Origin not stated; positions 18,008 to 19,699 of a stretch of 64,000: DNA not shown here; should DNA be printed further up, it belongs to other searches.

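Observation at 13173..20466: BMP-type ABC importer + ADP-ribosylglycohydrolase-family enzyme + ribokinase: an ABC version of the uncharacterised yegTUV logic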

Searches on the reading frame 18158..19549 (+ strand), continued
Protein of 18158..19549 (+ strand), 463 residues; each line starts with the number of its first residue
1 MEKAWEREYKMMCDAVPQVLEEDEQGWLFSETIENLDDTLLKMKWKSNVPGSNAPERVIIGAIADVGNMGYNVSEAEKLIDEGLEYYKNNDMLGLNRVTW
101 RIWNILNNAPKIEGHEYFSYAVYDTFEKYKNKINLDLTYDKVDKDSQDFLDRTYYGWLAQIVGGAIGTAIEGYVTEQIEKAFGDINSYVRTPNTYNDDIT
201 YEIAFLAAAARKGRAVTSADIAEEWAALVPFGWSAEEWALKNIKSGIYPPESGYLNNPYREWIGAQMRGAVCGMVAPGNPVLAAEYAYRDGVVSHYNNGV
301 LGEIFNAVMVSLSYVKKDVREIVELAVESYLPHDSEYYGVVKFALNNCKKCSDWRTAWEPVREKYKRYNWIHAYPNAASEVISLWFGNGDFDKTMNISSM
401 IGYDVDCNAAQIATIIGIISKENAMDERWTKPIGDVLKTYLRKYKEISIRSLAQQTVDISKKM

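Call 27: fold_search(model_id=the predicted structure, library=pdb)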
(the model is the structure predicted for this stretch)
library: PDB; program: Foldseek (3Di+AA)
matches with E <= 10: 287; with E <= 0.001: 38
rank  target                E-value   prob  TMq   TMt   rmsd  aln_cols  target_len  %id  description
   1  1t5j                  2.5e-08  1.00  0.49  0.73   4.6       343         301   17  Crystal structure of ribosylglycohydrolase MJ1187 from Methanococcus jannaschii (released 2004-05-11)
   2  6g1q_B                5.1e-07  1.00  0.51  0.69   4.8       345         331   14  ADP-ribosylserine hydrolase ARH3 of Latimeria chalumnae in complex with ADP-ribose (released 2018-11-28)
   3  6dre_A                8.8e-07  1.00  0.41  0.51   7.5       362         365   14  ADP-ribosyltransferase toxin/immunity pair (released 2018-10-31)
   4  2woe_A                1.1e-06  1.00  0.46  0.70   5.4       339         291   15  Crystal Structure of the D97N variant of dinitrogenase reductase- activating glycohydrolase (DRAG) from Rhodospirillum (released 2009-08-18)
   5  6hgz_A                1.1e-06  1.00  0.49  0.67   5.2       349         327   14  ADP-ribosylserine hydrolase ARH3 of Latimeria chalumnae in complex with ADP-ribose (released 2018-11-28)
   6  8xks_Q                1.3e-06  1.00  0.52  0.61   5.6       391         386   11  The cryo-EM structure of Orf2971-FtsHi motor complex (released 2024-12-04)
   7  6drh_E                1.9e-06  1.00  0.41  0.51   7.6       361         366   14  ADP-ribosyltransferase toxin/immunity pair (released 2018-10-31)
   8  6g1q_A                2.0e-06  1.00  0.51  0.68   4.8       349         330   14  ADP-ribosylserine hydrolase ARH3 of Latimeria chalumnae in complex with ADP-ribose (released 2018-11-28)
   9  3o5t_A                2.0e-06  1.00  0.46  0.69   5.4       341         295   14  Structure of DraG-GlnZ complex with ADP (released 2011-10-05)
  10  6hh3_B                2.3e-06  1.00  0.51  0.69   4.9       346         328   15  ADP-ribosylserine hydrolase ARH3 of Latimeria chalumnae in complex with ADP-HPD (released 2018-11-28)
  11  6g1p_A                2.3e-06  1.00  0.52  0.70   4.6       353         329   14  Apo form of ADP-ribosylserine hydrolase ARH3 of Latimeria chalumnae (released 2018-11-28)
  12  6hh4_A                2.3e-06  1.00  0.50  0.68   5.1       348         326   16  ADP-ribosylserine hydrolase ARH3 of Latimeria chalumnae in complex with ADP-ribosyl-L-arginine (released 2018-11-28)
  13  2woc_A                2.5e-06  1.00  0.50  0.77   4.1       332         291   17  Crystal Structure of the dinitrogenase reductase-activating glycohydrolase (DRAG) from Rhodospirillum rubrum (released 2009-08-11)
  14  6g1p_B                2.8e-06  1.00  0.53  0.72   4.6       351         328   14  Apo form of ADP-ribosylserine hydrolase ARH3 of Latimeria chalumnae (released 2018-11-28)
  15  8xqw_G                2.8e-06  1.00  0.54  0.63   6.5       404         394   10  Cryo-EM structure of the Ycf2-FtsHi motor complex from Chlamydomonas reinhardtii in AMPPNP bound state (released 2024-09-11)
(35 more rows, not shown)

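Call 35: search_protein_families(library=pfam, proteins=[L048:9310-9978:+, L073:9267-9920:+, L078:8955-9962:+, L078:4814-5722:+, L078:5783-6340:+, L071:8623-9969:+, L019:6825-7748:+, L019:7764-8687:+, L019:8683-9984:+, L006:4583-5056:+], max_evalue=0.001)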
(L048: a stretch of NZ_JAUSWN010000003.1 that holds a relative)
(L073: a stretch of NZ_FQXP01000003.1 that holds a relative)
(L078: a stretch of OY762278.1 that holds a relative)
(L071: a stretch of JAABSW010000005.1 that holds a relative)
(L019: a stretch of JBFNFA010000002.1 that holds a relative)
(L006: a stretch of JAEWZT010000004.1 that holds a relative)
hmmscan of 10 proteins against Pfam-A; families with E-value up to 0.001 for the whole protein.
L048:9310-9978:+ (223 aa): 1 family
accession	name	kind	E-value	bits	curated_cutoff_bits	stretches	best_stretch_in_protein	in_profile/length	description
PF00857.26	Isochorismatase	-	5.7e-19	69.3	27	1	41-201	1-159/175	Isochorismatase domain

L073:9267-9920:+ (218 aa): 1 family
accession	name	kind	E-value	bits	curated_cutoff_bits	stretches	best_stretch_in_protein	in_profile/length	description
PF00857.26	Isochorismatase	-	3.4e-20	73.3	27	1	36-198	1-162/175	Isochorismatase domain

L078:8955-9962:+ (336 aa): 1 family
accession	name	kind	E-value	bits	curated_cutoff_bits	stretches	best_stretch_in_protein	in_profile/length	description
PF03747.19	ADP_ribosyl_GH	-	1.2e-66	225.8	26.2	1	15-308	1-284/287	ADP-ribosylglycohydrolase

L078:4814-5722:+ (303 aa): 1 family
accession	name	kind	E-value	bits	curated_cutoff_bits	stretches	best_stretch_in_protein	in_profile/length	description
PF00294.29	PfkB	-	2.5e-44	152.3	25.8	1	3-296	3-298/302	pfkB family carbohydrate kinase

L078:5783-6340:+ (186 aa): 2 families
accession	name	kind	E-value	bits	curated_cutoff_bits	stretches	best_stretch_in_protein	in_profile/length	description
PF12822.12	ECF_trnsprt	-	3.4e-13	50.4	30.7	1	29-176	1-166/169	ECF transporter, substrate-specific component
PF07155.17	ECF-ribofla_trS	-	1.4e-08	35.4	26.7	1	26-171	2-163/172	ECF-type riboflavin transporter, S component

L071:8623-9969:+ (449 aa): 2 families
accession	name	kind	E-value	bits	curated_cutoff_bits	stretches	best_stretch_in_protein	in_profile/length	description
PF07969.17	Amidohydro_3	-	3.3e-22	80.1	29.7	2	332-431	369-469/472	Amidohydrolase family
PF01979.26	Amidohydro_1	-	2e-18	67.2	25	2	323-432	235-344/345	Amidohydrolase family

L019:6825-7748:+ (308 aa): 1 family
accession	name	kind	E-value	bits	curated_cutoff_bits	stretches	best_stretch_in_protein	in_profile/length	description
PF01156.24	IU_nuc_hydro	-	8.3e-104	347.8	34.2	1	5-297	1-296/297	Inosine-uridine preferring nucleoside hydrolase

L019:7764-8687:+ (308 aa): 1 family
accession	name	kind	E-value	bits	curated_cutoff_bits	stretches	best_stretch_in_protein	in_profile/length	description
PF01156.24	IU_nuc_hydro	-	1.1e-91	308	34.2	1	5-298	1-297/297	Inosine-uridine preferring nucleoside hydrolase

L019:8683-9984:+ (434 aa): 1 family
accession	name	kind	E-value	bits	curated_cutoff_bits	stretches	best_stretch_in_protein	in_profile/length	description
PF01979.26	Amidohydro_1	-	5.6e-43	147.9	25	1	58-397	1-344/345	Amidohydrolase family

L006:4583-5056:+ (158 aa): 0 families

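Call 36: search_protein_families(library=ncbifam, proteins=[L048:9310-9978:+, L073:9267-9920:+, L078:8955-9962:+, L078:4814-5722:+, L078:5783-6340:+, L071:8623-9969:+, L019:6825-7748:+, L019:7764-8687:+, L019:8683-9984:+, L006:4583-5056:+], max_evalue=0.001)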
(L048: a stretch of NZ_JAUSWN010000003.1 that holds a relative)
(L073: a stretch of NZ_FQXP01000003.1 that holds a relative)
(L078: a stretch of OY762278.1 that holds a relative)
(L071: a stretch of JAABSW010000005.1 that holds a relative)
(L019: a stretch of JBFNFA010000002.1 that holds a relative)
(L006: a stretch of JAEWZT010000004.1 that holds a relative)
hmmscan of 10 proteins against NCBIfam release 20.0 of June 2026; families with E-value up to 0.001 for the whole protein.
L048:9310-9978:+ (223 aa): 2 families
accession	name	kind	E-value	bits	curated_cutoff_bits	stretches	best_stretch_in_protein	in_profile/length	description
TIGR03614.1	RutB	equivalog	2.7e-05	23.9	377.95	0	37-59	12-34/226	pyrimidine utilization protein B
NF008623.0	PRK11609.1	equivalog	3e-05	23.9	174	0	40-100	3-62/213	bifunctional nicotinamidase/pyrazinamidase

L073:9267-9920:+ (218 aa): 2 families
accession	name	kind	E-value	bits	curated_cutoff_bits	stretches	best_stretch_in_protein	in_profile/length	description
NF008623.0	PRK11609.1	equivalog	1.6e-09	37.8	174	1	35-93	3-61/213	bifunctional nicotinamidase/pyrazinamidase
NF050097.1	BiurAmidohydBiuH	equivalog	0.00024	20.6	370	0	109-160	116-168/221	biuret amidohydrolase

L078:8955-9962:+ (336 aa): 2 families
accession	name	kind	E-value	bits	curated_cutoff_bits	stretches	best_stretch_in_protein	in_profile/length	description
TIGR02662.1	dinitro_DRAG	equivalog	2.7e-26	92.5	337.05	2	11-198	3-180/287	ADP-ribosyl-[dinitrogen reductase] hydrolase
NF041672.1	ADPriboarghdlase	equivalog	9.5e-14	50.9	490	1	4-197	61-247/361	ADP-ribosylarginine hydrolase Tri1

L078:4814-5722:+ (303 aa): 24 families
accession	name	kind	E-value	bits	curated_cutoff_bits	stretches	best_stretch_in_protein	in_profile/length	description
TIGR02152.1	D_ribokin_bact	equivalog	6.1e-36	124.3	299.65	1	6-302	3-296/298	ribokinase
NF053626.1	RibKinHalex1628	equivalog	4.7e-31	108.4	330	1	1-302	1-287/293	ATP-dependent ribose-1-phosphate kinase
NF008353.0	PRK11142.1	equivalog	1e-27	97.5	341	1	4-298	5-295/307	ribokinase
TIGR04382.1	myo_inos_iolC_N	equivalog_domain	6.5e-27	94.6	300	1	2-300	2-303/309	5-dehydro-2-deoxygluconokinase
NF006957.1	PRK09434.1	equivalog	1.1e-26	94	450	1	37-295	26-294/302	fructokinase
NF041134.1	R1P_kin_Thcocales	equivalog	1e-23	84.2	500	2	217-296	193-271/291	ADP-dependent ribose-1-phosphate kinase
NF007321.0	PRK09813.1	equivalog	2.7e-23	82.8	247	2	218-291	187-258/261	fructoselysine 6-kinase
TIGR03168.1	1-PFK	subfamily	6.8e-19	67.9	216.4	2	218-289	214-283/305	hexose kinase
TIGR03828.1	pfkB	equivalog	2.5e-16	59.6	292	1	218-289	214-283/305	1-phosphofructokinase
NF040938.1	KDG_KDGal_kin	equivalog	3.7e-16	59.1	400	1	39-288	31-284/305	bifunctional 2-dehydro-3-deoxygluconokinase/2-dehydro-3-deoxygalactonokinase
NF049991.1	TagKinase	equivalog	3.5e-15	55.6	420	1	36-285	39-293/321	tagatose kinase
TIGR02198.1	rfaE_dom_I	equivalog_domain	3.6e-15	55.9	345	2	206-296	216-305/315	D-glycero-beta-D-manno-heptose-7-phosphate kinase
NF041320.1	pfkB_Halo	equivalog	2.5e-14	53.4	400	2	210-301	201-289/302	1-phosphofructokinase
NF007632.0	PRK10294.1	equivalog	1.3e-13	50.9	353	1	32-279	32-278/310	6-phosphofructokinase II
NF047869.1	myo_kin_aldol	exception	6.6e-13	47.9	600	1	2-287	7-311/586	bifunctional 5-dehydro-2-deoxygluconokinase/5-dehydro-2-deoxyphosphogluconate aldolase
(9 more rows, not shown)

L078:5783-6340:+ (186 aa): 0 families

L071:8623-9969:+ (449 aa): 54 families (the best 25 are shown)
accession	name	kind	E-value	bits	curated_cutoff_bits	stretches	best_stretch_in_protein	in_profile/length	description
NF006560.0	PRK09061.1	subfamily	8.5e-75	252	340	1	2-449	27-512/517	amidohydrolase family protein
NF006689.0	PRK09237.1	equivalog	2e-18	66.2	371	1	3-98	5-100/383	amidohydrolase/deacetylase family metallohydrolase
NF006844.0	PRK09357.2-5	equivalog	4e-18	65.6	701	2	3-61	4-63/422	dihydroorotase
NF006839.0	PRK09357.1-4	equivalog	1.2e-15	57.1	576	2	4-61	3-61/422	dihydroorotase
NF005791.0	PRK07627.1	equivalog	3e-15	56.1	442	2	1-61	1-63/425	dihydroorotase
TIGR00857.1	pyrC_multi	subfamily_domain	6.8e-15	55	279.05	2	342-406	308-371/412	dihydroorotase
NF009060.0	PRK12394.1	equivalog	4.9e-14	51.9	442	2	4-95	6-96/381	metallo-dependent hydrolase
NF006837.0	PRK09357.1-2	equivalog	3.2e-13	49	575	2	352-405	331-383/428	dihydroorotase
TIGR03121.1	one_C_dehyd_A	equivalog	3.6e-12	45.3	392.75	1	3-61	2-61/556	formylmethanofuran dehydrogenase subunit A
NF004839.0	PRK06189.1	equivalog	4.4e-12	45.4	631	2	5-62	7-63/451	allantoinase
NF006845.0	PRK09357.2-6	equivalog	9.8e-12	44.2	728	1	1-63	1-65/428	dihydroorotase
NF009941.0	PRK13404.1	subfamily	1.5e-11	43.6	647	2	3-94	6-91/478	dihydropyrimidinase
TIGR02033.1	D-hydantoinase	equivalog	2.8e-11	43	393.25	1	19-63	15-61/454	dihydropyrimidinase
NF003271.0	PRK04250.1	equivalog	6.6e-11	41.5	405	2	21-89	19-87/407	dihydroorotase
NF002668.0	PRK02382.1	equivalog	1.7e-10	40.2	452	1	353-408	322-376/436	dihydroorotase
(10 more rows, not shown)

L019:6825-7748:+ (308 aa): 4 families
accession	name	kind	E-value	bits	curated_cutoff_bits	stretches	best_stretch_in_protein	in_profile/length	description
NF007761.0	PRK10443.1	equivalog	8.4e-138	458.6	433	1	1-308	1-311/311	pyrimidine-specific ribonucleoside hydrolase RihA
NF008036.0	PRK10768.1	equivalog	2.2e-99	332.4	382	1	1-306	1-302/304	ribonucleoside hydrolase RihC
NF052221.1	UridNuclsHydUriH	equivalog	4.9e-92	308.4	450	1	5-306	2-308/310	uridine-preferring nucleoside hydrolase UriH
NF007417.0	PRK09955.1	equivalog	5.2e-79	265.4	459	1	5-307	6-309/313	ribosylpyrimidine nucleosidase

L019:7764-8687:+ (308 aa): 5 families
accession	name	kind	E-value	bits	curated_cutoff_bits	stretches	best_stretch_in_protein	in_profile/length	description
NF007761.0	PRK10443.1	equivalog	3.9e-91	305.3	433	1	1-307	1-310/311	pyrimidine-specific ribonucleoside hydrolase RihA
NF008036.0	PRK10768.1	equivalog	9.2e-91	304.1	382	1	1-304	1-300/304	ribonucleoside hydrolase RihC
NF052221.1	UridNuclsHydUriH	equivalog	1.3e-68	231.4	450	1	5-300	2-302/310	uridine-preferring nucleoside hydrolase UriH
NF007417.0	PRK09955.1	equivalog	7.4e-58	195.9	459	1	4-307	5-309/313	ribosylpyrimidine nucleosidase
NF041355.1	XopQ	equivalog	0.00018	20.4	500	1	101-224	155-288/402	type III secretion system effector XopQ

L019:8683-9984:+ (434 aa): 52 families (the best 25 are shown)
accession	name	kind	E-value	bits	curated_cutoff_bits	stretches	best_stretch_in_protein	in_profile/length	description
NF006252.0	PRK08393.1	equivalog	1.1e-89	301.4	617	1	11-409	4-409/424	N-ethylammeline chlorohydrolase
NF004701.0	PRK06038.1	equivalog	1.3e-85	287.7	609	1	9-409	5-412/432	N-ethylammeline chlorohydrolase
NF006549.0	PRK09045.1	equivalog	1.1e-73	248.4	540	1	18-408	20-424/444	TRZ/ATZ family hydrolase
NF004995.0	PRK06380.1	subfamily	2.1e-57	195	567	1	26-405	20-405/418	metal-dependent hydrolase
NF005557.0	PRK07228.1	equivalog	1.5e-56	192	522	1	11-409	4-423/445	5'-deoxyadenosine deaminase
NF005211.0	PRK06687.1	equivalog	1.8e-48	165.4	703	1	35-405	29-415/419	TRZ/ATZ family protein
NF012037.0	PRK15493.1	equivalog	2e-48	165.3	779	1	36-405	36-415/435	bifunctional S-methyl-5'-thioadenosine deaminase/S-adenosylhomocysteine deaminase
NF006055.0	PRK08203.1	equivalog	2.7e-43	148.1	532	1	21-406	17-433/455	8-oxoguanine deaminase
NF005540.0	PRK07203.1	equivalog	2.4e-42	145.1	444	1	12-423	4-439/444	putative aminohydrolase SsnA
NF009059.0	PRK12393.1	equivalog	3.5e-40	138.1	543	2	156-405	181-437/460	amidohydrolase family protein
TIGR03314.1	Se_ssnA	subfamily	1.4e-36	126.3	455.5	1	15-419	6-434/441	putative selenium metabolism protein SsnA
NF006681.0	PRK09229.1-2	equivalog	2.8e-32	112.1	362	2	171-406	193-432/451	formimidoylglutamate deiminase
NF006056.0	PRK08204.1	subfamily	4.1e-31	108.2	391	1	10-423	5-441/449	hypothetical protein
TIGR02022.1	hutF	equivalog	3.7e-26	91.9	413.05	2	169-404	192-436/455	formimidoylglutamate deiminase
TIGR02967.1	guan_deamin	equivalog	6.3e-25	88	375.4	1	12-369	4-367/401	guanine deaminase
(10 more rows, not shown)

L006:4583-5056:+ (158 aa): 0 families

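Call 41: find_encoding_contigs(protein=P0001, flank=10000, max_places=3)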
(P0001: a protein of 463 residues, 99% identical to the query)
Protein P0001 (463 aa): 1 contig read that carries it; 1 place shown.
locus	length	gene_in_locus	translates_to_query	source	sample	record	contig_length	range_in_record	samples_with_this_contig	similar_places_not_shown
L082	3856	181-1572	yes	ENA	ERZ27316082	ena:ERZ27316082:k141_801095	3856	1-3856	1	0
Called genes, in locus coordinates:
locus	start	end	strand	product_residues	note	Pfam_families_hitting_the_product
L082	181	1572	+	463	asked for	PF03747:ADP_ribosyl_GH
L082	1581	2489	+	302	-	PF00294:PfkB, PF08543:Phos_pyr_kin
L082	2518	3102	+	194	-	PF00692:dUTPase, PF22769:DCD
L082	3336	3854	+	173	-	?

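Call 43: search_protein_families(library=pfam, proteins=[L020:4381-5304:+, L054:4334-5197:+], max_evalue=1)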
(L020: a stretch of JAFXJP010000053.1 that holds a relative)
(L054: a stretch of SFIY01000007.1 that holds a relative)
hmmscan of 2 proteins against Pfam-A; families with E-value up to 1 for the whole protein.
L020:4381-5304:+ (308 aa): 4 families
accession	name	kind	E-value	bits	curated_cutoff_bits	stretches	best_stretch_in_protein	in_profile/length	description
PF14478.12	DUF4430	-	8.6e-19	68.2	23.8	2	92-162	4-70/72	Domain of unknown function (DUF4430)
PF19108.5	DUF5795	-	0.022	15.3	27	0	104-126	41-63/74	Family of unknown function (DUF5795)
PF23718.1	DUF7160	-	0.14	12.7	27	0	237-267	1-31/54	Family of unknown function (DUF7160)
PF22349.1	Fervidolysin_SD2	-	0.15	12.6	26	1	57-95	42-80/113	Fervidolysin, second beta-sandwich domain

L054:4334-5197:+ (288 aa): 6 families
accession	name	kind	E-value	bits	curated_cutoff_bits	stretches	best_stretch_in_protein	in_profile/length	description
PF14478.12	DUF4430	-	9.7e-20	71.2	23.8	2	223-284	16-71/72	Domain of unknown function (DUF4430)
PF11766.14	Candida_ALS_N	-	0.11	12.2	25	1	17-83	70-133/247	Agglutinin-like protein, N-terminal domain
PF14871.12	GHL6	-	0.16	12.7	35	0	18-95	51-129/132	Hypothetical glycosyl hydrolase 6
PF22349.1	Fervidolysin_SD2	-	0.18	12.4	26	0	175-225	39-89/113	Fervidolysin, second beta-sandwich domain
PF10794.15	DUF2606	-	0.19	11.9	25.4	0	238-266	80-107/134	Protein of unknown function (DUF2606)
PF05817.20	Ribophorin_II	-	0.19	11.8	23.4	0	50-117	109-177/240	Ribophorin II N-terminal domain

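Call 57: search_protein_representatives(alignment_id=A1)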
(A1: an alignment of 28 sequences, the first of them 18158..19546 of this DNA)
Query: 28 sequences, 461 profile positions. Proteins with E-value up to 0.001 (for the whole library): 3430; up to 1e-10: 2213; up to 1e-30: 894. The best 150 are listed.
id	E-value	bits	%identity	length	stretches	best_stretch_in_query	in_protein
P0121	5.0e-182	622.2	-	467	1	2-458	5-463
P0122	3.0e-173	593.3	-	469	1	2-460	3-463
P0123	1.2e-172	591.4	-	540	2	144-458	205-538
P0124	1.7e-172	590.8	-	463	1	1-459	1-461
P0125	9.1e-167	571.9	-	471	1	1-457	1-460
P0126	4.1e-159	546.7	-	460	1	120-459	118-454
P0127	7.0e-154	529.5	-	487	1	2-460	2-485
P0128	3.9e-150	517.1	-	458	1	4-459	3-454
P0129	1.5e-147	508.6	-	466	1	6-459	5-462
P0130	9.3e-146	502.7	-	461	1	2-460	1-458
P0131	7.5e-145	499.7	-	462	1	2-460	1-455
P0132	1.6e-138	478.8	-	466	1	1-457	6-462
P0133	2.5e-136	471.6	-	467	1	1-459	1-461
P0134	3.0e-136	471.3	-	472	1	4-458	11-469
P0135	1.0e-134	466.3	-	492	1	3-453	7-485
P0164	2.4e-75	270.5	-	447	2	194-455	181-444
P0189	1.9e-61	224.7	-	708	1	141-433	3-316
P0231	1.5e-55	205.3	-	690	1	144-454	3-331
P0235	9.9e-55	202.6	-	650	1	142-454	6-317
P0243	1.8e-54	201.7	-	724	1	145-434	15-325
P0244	2.1e-54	201.5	-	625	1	145-457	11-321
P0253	1.3e-53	198.9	-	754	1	141-458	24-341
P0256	1.7e-53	198.5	-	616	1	143-456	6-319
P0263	5.2e-53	196.9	-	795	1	194-457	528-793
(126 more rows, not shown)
